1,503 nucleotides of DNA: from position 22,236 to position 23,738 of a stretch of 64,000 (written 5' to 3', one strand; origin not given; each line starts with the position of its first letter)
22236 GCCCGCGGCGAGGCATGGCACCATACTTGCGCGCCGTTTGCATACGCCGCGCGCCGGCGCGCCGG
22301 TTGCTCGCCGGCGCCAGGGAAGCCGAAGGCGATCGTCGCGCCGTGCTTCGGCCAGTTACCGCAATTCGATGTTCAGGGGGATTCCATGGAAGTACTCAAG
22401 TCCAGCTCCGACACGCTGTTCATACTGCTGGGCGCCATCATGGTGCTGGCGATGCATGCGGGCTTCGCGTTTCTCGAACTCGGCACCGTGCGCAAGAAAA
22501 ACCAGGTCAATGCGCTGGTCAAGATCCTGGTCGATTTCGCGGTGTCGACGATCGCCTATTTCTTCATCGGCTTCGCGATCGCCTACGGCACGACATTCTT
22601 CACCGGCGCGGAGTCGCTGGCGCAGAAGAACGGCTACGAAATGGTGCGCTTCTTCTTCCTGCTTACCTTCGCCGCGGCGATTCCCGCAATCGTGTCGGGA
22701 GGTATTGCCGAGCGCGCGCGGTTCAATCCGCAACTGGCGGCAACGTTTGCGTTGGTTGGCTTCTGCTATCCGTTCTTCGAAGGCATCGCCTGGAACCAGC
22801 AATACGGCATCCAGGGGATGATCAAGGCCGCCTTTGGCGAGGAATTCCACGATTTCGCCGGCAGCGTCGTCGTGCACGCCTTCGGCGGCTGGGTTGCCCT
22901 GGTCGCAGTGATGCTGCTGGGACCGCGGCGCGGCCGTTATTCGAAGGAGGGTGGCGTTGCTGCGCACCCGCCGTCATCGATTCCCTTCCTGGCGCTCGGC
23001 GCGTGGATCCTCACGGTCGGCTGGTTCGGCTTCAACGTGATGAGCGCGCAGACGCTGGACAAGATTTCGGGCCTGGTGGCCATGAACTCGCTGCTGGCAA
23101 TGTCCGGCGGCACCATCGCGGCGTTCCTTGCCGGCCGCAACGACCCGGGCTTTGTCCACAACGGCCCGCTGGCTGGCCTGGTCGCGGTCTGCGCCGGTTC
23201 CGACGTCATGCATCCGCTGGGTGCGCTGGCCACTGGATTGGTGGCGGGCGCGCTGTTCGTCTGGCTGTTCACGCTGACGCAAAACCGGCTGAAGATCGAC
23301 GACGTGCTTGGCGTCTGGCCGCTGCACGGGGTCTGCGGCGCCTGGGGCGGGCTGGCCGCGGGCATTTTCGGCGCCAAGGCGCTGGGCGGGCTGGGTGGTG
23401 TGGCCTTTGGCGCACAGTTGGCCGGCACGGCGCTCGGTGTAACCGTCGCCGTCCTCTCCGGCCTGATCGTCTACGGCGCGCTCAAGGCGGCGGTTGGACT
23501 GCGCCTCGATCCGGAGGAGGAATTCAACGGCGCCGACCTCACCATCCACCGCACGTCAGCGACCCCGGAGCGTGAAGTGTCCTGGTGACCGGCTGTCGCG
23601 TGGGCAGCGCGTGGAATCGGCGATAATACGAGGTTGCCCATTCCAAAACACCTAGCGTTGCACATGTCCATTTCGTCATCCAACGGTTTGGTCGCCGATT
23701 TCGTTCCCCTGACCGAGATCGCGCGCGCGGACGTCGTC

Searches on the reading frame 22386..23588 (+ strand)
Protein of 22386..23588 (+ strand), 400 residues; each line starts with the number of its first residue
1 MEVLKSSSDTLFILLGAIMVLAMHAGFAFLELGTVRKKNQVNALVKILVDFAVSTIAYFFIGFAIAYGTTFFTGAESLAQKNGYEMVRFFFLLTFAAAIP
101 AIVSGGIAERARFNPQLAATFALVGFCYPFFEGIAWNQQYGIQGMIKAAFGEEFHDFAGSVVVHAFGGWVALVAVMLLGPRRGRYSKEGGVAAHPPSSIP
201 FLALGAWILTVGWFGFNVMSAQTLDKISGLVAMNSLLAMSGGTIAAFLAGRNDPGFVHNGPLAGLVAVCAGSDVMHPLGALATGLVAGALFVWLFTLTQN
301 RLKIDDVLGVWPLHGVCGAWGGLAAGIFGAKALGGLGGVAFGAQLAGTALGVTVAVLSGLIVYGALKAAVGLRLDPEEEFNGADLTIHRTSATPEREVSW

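Call 88: search_protein_families(library=ncbifam, proteins=[window:22386-23588:+], max_evalue=1e-10)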
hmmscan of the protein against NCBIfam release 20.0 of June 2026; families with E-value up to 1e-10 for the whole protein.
window:22386-23588:+ (400 aa): 3 families
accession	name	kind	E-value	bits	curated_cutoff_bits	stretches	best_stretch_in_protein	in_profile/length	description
TIGR00836.1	amt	subfamily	3.3e-92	309.5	343.3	1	9-392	1-405/406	ammonium transporter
TIGR03644.1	marine_trans_1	hypoth_equivalog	9.9e-69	232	514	1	8-394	3-402/404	probable ammonium transporter, marine subtype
NF007947.0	PRK10666.1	equivalog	1.5e-43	149.4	657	1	7-392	29-425/428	ammonium transporter AmtB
